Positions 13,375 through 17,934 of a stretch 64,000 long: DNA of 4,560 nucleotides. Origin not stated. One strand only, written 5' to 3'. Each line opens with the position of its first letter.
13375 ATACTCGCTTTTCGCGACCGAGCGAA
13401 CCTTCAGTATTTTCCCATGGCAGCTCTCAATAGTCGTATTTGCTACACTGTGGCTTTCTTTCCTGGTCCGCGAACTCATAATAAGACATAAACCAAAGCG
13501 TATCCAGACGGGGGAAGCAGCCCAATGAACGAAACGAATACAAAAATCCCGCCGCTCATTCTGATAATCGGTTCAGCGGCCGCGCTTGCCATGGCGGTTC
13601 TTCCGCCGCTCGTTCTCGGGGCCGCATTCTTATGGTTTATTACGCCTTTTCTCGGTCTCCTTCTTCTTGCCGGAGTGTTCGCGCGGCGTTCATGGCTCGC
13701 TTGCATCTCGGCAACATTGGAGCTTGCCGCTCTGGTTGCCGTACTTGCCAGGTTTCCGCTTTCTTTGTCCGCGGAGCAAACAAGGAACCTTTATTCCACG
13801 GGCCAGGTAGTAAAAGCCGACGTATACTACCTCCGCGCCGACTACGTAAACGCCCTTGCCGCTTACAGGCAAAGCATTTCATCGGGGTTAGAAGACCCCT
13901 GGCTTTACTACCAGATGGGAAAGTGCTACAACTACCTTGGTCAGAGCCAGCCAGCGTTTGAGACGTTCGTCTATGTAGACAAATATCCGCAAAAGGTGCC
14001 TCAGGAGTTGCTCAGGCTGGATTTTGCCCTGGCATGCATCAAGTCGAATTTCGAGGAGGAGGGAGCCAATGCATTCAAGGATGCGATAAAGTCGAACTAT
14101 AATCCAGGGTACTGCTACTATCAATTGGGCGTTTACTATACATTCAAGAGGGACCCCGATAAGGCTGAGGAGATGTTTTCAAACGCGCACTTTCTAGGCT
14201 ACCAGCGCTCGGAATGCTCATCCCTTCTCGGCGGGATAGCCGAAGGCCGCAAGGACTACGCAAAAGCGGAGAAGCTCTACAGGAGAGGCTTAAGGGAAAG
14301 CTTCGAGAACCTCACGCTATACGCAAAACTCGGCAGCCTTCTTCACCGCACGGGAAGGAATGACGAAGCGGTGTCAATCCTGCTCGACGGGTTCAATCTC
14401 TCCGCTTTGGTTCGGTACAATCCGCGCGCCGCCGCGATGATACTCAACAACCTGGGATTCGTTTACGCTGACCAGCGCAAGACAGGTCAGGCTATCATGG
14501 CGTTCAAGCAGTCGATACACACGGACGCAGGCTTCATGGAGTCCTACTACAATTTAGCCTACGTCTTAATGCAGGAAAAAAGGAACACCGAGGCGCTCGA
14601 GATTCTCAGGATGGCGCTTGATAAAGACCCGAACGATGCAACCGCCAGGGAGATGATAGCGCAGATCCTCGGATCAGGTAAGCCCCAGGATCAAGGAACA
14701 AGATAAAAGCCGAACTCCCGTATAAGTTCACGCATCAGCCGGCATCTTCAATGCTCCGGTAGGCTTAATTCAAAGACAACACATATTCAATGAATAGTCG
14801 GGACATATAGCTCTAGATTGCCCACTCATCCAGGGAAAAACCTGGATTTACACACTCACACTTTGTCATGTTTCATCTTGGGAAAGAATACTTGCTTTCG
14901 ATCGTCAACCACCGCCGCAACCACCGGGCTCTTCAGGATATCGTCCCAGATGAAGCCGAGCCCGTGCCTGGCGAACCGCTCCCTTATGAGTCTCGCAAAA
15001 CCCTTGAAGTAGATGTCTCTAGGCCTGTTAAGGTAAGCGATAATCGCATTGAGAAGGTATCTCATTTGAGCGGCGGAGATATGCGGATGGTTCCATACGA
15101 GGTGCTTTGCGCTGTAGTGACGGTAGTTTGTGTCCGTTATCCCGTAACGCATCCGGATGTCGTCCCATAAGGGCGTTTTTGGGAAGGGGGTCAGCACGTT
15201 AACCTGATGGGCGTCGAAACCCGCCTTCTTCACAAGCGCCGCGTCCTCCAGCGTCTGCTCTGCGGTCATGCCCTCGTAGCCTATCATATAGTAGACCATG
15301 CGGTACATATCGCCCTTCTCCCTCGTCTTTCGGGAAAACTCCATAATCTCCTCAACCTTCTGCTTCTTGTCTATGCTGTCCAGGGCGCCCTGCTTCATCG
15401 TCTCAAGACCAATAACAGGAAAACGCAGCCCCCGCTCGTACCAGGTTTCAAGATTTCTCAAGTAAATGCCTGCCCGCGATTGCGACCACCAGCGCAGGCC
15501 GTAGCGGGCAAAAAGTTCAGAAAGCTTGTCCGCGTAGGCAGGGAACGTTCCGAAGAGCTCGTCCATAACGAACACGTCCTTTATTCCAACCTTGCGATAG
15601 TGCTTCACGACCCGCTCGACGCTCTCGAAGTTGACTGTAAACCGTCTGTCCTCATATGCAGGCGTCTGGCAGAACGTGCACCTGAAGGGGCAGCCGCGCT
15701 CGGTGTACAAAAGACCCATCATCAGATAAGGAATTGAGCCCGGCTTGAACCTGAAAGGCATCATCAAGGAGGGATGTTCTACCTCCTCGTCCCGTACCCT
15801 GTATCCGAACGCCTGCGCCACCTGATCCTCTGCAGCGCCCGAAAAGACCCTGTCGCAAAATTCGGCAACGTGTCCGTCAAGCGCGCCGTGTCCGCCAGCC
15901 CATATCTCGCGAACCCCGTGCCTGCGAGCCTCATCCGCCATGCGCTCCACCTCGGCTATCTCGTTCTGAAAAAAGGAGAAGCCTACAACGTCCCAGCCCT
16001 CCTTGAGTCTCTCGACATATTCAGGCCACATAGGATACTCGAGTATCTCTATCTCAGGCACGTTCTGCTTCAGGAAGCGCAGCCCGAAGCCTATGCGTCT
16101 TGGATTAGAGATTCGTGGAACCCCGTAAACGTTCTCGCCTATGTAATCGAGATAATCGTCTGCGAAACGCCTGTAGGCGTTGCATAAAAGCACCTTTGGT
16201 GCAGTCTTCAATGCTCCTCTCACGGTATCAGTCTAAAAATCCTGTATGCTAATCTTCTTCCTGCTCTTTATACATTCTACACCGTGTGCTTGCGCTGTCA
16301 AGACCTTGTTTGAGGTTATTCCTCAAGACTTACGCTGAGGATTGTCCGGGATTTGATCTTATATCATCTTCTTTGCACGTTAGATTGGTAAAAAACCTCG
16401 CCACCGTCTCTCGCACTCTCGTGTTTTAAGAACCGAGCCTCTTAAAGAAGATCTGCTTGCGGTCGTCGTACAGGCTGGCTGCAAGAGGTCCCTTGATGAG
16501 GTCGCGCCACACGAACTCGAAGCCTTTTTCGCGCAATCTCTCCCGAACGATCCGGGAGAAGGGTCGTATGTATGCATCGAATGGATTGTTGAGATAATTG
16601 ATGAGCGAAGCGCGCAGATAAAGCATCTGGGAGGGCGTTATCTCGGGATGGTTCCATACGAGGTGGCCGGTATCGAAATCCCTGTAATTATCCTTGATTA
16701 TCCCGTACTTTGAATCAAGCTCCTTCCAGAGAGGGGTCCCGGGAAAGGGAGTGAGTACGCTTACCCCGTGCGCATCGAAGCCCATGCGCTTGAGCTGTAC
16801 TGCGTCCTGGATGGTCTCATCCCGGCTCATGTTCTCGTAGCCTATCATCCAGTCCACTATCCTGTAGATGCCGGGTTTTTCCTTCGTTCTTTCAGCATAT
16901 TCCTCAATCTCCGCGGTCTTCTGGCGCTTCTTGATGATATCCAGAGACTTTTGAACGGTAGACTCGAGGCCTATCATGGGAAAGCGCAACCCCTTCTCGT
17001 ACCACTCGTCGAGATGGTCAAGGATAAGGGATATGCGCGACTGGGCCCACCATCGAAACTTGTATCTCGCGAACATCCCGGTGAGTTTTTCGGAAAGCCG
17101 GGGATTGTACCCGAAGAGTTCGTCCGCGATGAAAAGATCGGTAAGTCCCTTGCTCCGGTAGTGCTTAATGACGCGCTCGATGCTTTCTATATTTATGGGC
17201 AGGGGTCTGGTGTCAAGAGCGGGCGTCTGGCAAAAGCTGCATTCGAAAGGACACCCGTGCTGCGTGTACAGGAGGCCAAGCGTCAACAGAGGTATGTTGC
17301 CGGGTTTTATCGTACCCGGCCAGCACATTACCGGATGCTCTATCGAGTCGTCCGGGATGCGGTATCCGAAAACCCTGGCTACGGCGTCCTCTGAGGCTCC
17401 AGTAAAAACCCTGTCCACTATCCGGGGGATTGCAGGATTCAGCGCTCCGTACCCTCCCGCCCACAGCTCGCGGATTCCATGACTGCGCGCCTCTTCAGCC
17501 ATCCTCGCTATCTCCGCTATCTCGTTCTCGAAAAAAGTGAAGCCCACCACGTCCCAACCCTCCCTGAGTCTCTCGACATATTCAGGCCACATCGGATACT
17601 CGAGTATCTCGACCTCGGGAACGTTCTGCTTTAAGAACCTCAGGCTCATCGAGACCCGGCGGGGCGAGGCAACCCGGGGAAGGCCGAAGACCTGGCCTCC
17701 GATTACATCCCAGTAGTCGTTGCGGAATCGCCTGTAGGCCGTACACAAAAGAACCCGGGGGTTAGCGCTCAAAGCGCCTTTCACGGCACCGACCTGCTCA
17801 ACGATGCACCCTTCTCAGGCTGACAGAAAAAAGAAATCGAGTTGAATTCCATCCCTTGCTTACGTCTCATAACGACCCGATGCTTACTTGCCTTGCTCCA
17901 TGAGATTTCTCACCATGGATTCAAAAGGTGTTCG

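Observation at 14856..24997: Ten-kb co-directional cluster: four tandem B12-binding radical-SAM paralogs, two paralogous exported beta-propellers and a secreted protein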

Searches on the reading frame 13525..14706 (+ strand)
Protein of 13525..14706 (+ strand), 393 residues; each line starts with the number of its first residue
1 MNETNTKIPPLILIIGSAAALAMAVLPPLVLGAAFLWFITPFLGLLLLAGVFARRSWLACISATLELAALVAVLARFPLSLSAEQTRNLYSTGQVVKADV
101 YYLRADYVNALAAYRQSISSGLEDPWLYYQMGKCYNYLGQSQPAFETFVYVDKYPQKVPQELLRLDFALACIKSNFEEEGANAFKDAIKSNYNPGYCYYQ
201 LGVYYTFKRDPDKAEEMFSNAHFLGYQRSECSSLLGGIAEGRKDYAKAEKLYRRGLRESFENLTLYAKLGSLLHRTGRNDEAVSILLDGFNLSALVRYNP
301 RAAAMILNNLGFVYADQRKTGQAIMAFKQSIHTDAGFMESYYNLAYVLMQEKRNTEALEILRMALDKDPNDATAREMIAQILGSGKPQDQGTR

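Call 3: search_protein_families(library=pfam, proteins=[window:13525-14706:+], max_evalue=0.01)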
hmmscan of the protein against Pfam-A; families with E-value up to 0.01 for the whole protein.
window:13525-14706:+ (393 aa): 20 families
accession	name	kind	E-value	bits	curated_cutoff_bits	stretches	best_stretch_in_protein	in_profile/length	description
PF00515.34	TPR_1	-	1.7e-19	69.2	27.8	1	339-371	2-34/34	Tetratricopeptide repeat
PF13424.12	TPR_12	-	1.1e-16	61.2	30.1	1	264-331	4-72/77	Tetratricopeptide repeat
PF07719.23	TPR_2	-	2.1e-15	55.9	27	1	339-371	2-34/34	Tetratricopeptide repeat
PF14559.12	TPR_19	-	2.3e-15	57.1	25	2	316-381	3-68/68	Tetratricopeptide repeat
PF13428.12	TPR_14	-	4.1e-14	52.1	23.5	1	340-381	3-44/44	Tetratricopeptide repeat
PF13181.12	TPR_8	-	9.3e-14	50.8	25.7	0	339-370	2-33/34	Tetratricopeptide repeat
PF13431.12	TPR_17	-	2.4e-12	46.5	24.4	0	326-358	1-33/34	Tetratricopeptide repeat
PF13432.12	TPR_16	-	7.2e-12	46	32.7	1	313-372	6-65/65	Tetratricopeptide repeat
PF13176.12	TPR_7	-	9.7e-12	44.4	27.9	0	340-372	1-35/36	Tetratricopeptide repeat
PF13374.12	TPR_10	-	5.3e-10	39.4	27.5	0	339-366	3-30/42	Tetratricopeptide repeat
PF13174.12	TPR_6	-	1.2e-08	35.5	26.3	0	339-370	1-32/33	Tetratricopeptide repeat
PF13414.12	TPR_11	-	2.3e-07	30.9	26.8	0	346-376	2-32/42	TPR repeat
PF14561.12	TPR_20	-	6e-07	30.1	25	1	317-390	1-76/90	Tetratricopeptide repeat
PF24575.1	TPR_Slam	-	4.2e-06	27.6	35.2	0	311-358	54-101/104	Surface lipoprotein assembly modifier, N-terminal TPR repeats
PF23914.1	TPR_CcmH_CycH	-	5.7e-06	26.7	42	1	310-379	56-128/158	Cytochrome c-type biogenesis protein H TPR domain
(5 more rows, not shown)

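Call 4: search_protein_families(library=ncbifam, proteins=[window:13525-14706:+], max_evalue=0.01)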
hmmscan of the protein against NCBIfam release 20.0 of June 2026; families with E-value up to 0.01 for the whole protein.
window:13525-14706:+ (393 aa): 19 families
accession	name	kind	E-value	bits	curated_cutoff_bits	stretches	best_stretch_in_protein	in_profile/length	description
TIGR02917.1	PEP_TPR_lipo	equivalog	1.2e-17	63.2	312.2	2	296-383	695-781/899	XrtA/PEP-CTERM system TPR-repeat protein PrsT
NF040959.1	MamA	equivalog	4.6e-17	62.2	200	2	293-375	61-142/204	magnetosome protein MamA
TIGR02521.1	type_IV_pilW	equivalog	1.6e-11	44.2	154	1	197-361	33-192/234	type IV pilus biogenesis/stability protein PilW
NF047558.1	TPR_END_plus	domain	1.8e-09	37.4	32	1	341-371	2-32/56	TPR end-of-group domain-containing protein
NF033920.0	C39_PA2778_fam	equivalog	2.4e-08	33.7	150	1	309-367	195-253/255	PA2778 family cysteine peptidase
TIGR02552.1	LcrH_SycD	equivalog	3e-08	33.5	104.8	1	294-377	43-125/136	SycD/LcrH family type III secretion system chaperone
NF047371.1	FlcA_CTERM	equivalog_domain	1.1e-07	30.7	300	2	182-380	334-515/646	periplasmic flagellar collar protein FlcA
NF008520.0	PRK11447.1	equivalog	2.5e-06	25.6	858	1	209-379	365-536/1157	cellulose synthase complex outer membrane protein BcsC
NF033762.1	social_mot_Tgl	equivalog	3.3e-05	23.3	225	1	201-329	71-195/252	social motility TPR repeat lipoprotein Tgl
NF002725.1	PRK02603.1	equivalog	9.3e-05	22.5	143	0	287-352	55-120/173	photosystem I assembly protein Ycf3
NF033758.1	gliding_GltE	equivalog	0.0001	21.4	225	1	183-381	74-265/411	adventurous gliding motility TPR repeat lipoprotein GltE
NF053520.1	HK_Porph_FimS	equivalog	0.00084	17.7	600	0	189-225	238-274/618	sensor histidine kinase FimS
NF052415.1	T3SS_chap_SctY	equivalog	0.0012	19.3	70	0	306-377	8-82/106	type III secretion apparatus assembly chaperone SctY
TIGR00990.1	3a0801s09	subfamily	0.0013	17.5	757.25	0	304-373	331-400/615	mitochondrial import receptor subunit TOM70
NF007692.0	PRK10370.1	equivalog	0.0014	18.2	306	0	100-133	90-123/206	heme lyase NrfEFG subunit NrfG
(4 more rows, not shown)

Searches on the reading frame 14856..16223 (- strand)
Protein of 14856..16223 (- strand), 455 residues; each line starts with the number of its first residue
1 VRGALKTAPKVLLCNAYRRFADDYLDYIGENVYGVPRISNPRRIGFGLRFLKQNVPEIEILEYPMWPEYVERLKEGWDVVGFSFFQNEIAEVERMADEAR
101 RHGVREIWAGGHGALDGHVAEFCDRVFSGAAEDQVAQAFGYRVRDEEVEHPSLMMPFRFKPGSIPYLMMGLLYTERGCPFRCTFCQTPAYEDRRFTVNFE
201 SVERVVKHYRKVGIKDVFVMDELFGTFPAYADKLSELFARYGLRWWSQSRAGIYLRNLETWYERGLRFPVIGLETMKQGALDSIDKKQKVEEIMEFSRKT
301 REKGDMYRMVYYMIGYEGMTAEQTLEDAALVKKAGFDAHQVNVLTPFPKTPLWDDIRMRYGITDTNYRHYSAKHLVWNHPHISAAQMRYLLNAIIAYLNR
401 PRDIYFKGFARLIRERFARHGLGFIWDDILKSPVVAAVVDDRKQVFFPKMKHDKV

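Call 3: search_protein_families(library=pfam, proteins=[window:14856-16223:-], max_evalue=0.01)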
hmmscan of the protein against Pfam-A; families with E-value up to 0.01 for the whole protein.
window:14856-16223:- (455 aa): 1 family
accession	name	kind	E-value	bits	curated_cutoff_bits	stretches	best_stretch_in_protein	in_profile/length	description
PF04055.27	Radical_SAM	-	6.9e-14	52.8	29.5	1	176-328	5-163/166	Radical SAM superfamily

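Call 4: search_protein_families(library=ncbifam, proteins=[window:14856-16223:-], max_evalue=0.01)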
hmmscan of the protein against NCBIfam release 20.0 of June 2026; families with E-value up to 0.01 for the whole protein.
window:14856-16223:- (455 aa): 19 families
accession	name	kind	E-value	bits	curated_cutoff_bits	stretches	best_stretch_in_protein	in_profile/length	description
TIGR03471.1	HpnJ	equivalog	1.3e-19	70.5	577.6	1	165-386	191-420/472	hopanoid biosynthesis associated radical SAM protein HpnJ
TIGR04479.1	bcpD_PhpK_rSAM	subfamily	8.2e-15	54.1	600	1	172-368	244-442/504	PhpK family radical SAM P-methyltransferase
TIGR04367.1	HpnR_B12_rSAM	equivalog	5.2e-12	45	650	1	175-376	192-391/490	hopanoid C-3 methylase HpnR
TIGR02026.1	BchE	equivalog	3.5e-11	42.7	481.35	1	175-387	200-416/497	magnesium-protoporphyrin IX monomethyl ester anaerobic oxidative cyclase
TIGR04013.1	B12_SAM_MJ_1487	hypoth_equivalog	1.4e-10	40.6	251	1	74-214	42-197/382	TIGR04013 family B12-binding domain/radical SAM domain-containing protein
TIGR04072.2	rSAM_ladder_B12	equivalog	3.4e-09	35.9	360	1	172-322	183-337/443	lipid biosynthesis B12-binding/radical SAM protein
NF038361.1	rSAM_Sden_1168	equivalog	1.9e-08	33.4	575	1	172-400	285-517/560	Sden_1168 family B12-binding radical SAM P-methyltransferase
TIGR04014.1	B12_SAM_MJ_0865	equivalog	2.9e-08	32.9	360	1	172-219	163-211/434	methyl-coenzyme M reductase glutamine C-methyltransferase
NF050148.1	rSAM_ApyD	equivalog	3.2e-07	29.1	750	1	174-382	204-425/645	RiPP biosynthesis radical SAM protein ApyD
TIGR04385.1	B12_rSAM_cofa1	equivalog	6.9e-06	25.5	450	1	173-339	199-368/438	B12 lower ligand biosynthesis radical SAM protein BzaD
TIGR03904.1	SAM_YgiQ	equivalog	1.8e-05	23.5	462.35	1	272-350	441-523/558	YgiQ family radical SAM protein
NF033712.0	B12_rSAM_KedN5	subfamily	5.7e-05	21.5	700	1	169-302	195-339/624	KedN5 family methylcobalamin-dependent radical SAM C-methyltransferase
TIGR04295.1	B12_rSAM_oligo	hypoth_equivalog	0.00016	20.5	400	1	174-250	205-277/422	TIGR04295 family B12-binding domain-containing radical SAM protein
NF040542.1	rSAM_RCCLKC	equivalog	0.0002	20.6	450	1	169-304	180-321/423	arsinothricin biosynthesis radical SAM protein ArsL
TIGR02666.1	moaA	equivalog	0.0017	17.4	284.05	1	178-299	20-149/336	GTP 3',8-cyclase MoaA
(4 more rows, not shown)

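Call 56: list_cluster_members(proteins=[P0001, window:14856-16223:-, window:20679-22439:-, window:22455-24215:-, window:25777-26337:+, window:12146-13528:+, P0072, P0116])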
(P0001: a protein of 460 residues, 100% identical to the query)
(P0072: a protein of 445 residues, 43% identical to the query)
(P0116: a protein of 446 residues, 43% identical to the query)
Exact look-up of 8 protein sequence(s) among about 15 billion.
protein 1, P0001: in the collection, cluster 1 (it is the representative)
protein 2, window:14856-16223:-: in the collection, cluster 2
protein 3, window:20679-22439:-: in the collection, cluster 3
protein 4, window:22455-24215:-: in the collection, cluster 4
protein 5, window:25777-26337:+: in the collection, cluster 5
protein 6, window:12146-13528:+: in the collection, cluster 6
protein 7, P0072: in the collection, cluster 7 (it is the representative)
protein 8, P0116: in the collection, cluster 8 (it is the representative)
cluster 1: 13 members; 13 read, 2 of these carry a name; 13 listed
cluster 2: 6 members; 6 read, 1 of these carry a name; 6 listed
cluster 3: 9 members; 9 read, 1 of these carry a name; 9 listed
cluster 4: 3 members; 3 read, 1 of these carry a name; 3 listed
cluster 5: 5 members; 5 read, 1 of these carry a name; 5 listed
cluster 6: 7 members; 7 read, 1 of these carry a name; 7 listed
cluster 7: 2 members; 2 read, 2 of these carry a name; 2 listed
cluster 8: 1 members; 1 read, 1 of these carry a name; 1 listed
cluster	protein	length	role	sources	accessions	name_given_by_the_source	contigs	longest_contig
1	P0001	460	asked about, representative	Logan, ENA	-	-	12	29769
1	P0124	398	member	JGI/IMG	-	radical SAM superfamily enzyme YgiQ (UPF0313 family)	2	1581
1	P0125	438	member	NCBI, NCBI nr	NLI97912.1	radical SAM protein [bacterium]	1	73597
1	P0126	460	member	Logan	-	-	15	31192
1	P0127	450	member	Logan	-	-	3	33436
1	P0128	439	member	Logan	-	-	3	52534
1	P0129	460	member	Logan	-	-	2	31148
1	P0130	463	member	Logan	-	-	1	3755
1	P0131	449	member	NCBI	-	-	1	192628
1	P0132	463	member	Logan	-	-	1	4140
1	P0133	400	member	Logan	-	-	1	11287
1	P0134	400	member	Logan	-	-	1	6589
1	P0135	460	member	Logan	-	-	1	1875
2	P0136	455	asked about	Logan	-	-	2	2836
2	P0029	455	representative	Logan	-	-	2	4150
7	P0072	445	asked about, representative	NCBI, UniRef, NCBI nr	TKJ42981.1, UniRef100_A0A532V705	radical SAM protein [candidate division TA06 bacterium B3_TA06] | Radical SAM protein n=1 Tax=candidate division TA06 bacterium B3_TA06 TaxID=2012487 ... | MAG: radical SAM protein [candidate division TA06 bacterium B3_TA06]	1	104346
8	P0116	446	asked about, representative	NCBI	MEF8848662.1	MAG: radical SAM protein [Candidatus Thermoplasmatota archaeon]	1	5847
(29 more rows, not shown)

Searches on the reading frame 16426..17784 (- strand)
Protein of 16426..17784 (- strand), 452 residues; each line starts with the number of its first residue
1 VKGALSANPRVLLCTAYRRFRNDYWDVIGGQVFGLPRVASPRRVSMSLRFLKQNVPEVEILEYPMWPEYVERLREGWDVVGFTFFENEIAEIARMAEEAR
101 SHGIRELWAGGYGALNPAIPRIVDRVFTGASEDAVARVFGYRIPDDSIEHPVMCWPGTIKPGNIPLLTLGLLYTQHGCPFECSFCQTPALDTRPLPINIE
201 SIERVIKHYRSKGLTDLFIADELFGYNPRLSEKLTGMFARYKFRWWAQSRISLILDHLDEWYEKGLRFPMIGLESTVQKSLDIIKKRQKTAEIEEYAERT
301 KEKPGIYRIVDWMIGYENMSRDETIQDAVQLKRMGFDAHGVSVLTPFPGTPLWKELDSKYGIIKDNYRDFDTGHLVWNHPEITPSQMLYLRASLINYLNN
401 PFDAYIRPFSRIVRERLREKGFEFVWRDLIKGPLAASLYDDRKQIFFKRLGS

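Call 3: search_protein_families(library=pfam, proteins=[window:16426-17784:-], max_evalue=0.01)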
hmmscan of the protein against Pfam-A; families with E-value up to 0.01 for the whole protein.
window:16426-17784:- (452 aa): 1 family
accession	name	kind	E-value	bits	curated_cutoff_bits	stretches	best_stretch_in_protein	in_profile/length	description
PF04055.27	Radical_SAM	-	7.6e-10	39.7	29.5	1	174-319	3-156/166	Radical SAM superfamily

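Call 4: search_protein_families(library=ncbifam, proteins=[window:16426-17784:-], max_evalue=0.01)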
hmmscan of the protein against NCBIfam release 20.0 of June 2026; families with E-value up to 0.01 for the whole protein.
window:16426-17784:- (452 aa): 11 families
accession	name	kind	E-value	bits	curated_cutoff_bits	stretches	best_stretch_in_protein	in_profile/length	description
TIGR03471.1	HpnJ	equivalog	3.7e-16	59.1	577.6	1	172-368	200-398/472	hopanoid biosynthesis associated radical SAM protein HpnJ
TIGR04479.1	bcpD_PhpK_rSAM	subfamily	3.8e-12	45.4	600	1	174-368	246-442/504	PhpK family radical SAM P-methyltransferase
TIGR02026.1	BchE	equivalog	3.2e-11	42.8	481.35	1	176-388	201-417/497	magnesium-protoporphyrin IX monomethyl ester anaerobic oxidative cyclase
TIGR04013.1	B12_SAM_MJ_1487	hypoth_equivalog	4.3e-11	42.3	251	1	176-226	158-210/382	TIGR04013 family B12-binding domain/radical SAM domain-containing protein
NF050148.1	rSAM_ApyD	equivalog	1.1e-08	34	750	1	174-359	204-396/645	RiPP biosynthesis radical SAM protein ApyD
TIGR04367.1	HpnR_B12_rSAM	equivalog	1.4e-08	33.8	650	1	176-377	193-392/490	hopanoid C-3 methylase HpnR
TIGR04014.1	B12_SAM_MJ_0865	equivalog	3.7e-05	22.7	360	0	171-215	162-207/434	methyl-coenzyme M reductase glutamine C-methyltransferase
NF038361.1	rSAM_Sden_1168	equivalog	6.3e-05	21.7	575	1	172-275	285-392/560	Sden_1168 family B12-binding radical SAM P-methyltransferase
TIGR04072.2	rSAM_ladder_B12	equivalog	0.00053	18.7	360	1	172-301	183-317/443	lipid biosynthesis B12-binding/radical SAM protein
TIGR04295.1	B12_rSAM_oligo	hypoth_equivalog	0.00078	18.2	400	1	174-355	205-383/422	TIGR04295 family B12-binding domain-containing radical SAM protein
TIGR04385.1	B12_rSAM_cofa1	equivalog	0.0069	15.7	450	0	173-339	199-368/438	B12 lower ligand biosynthesis radical SAM protein BzaD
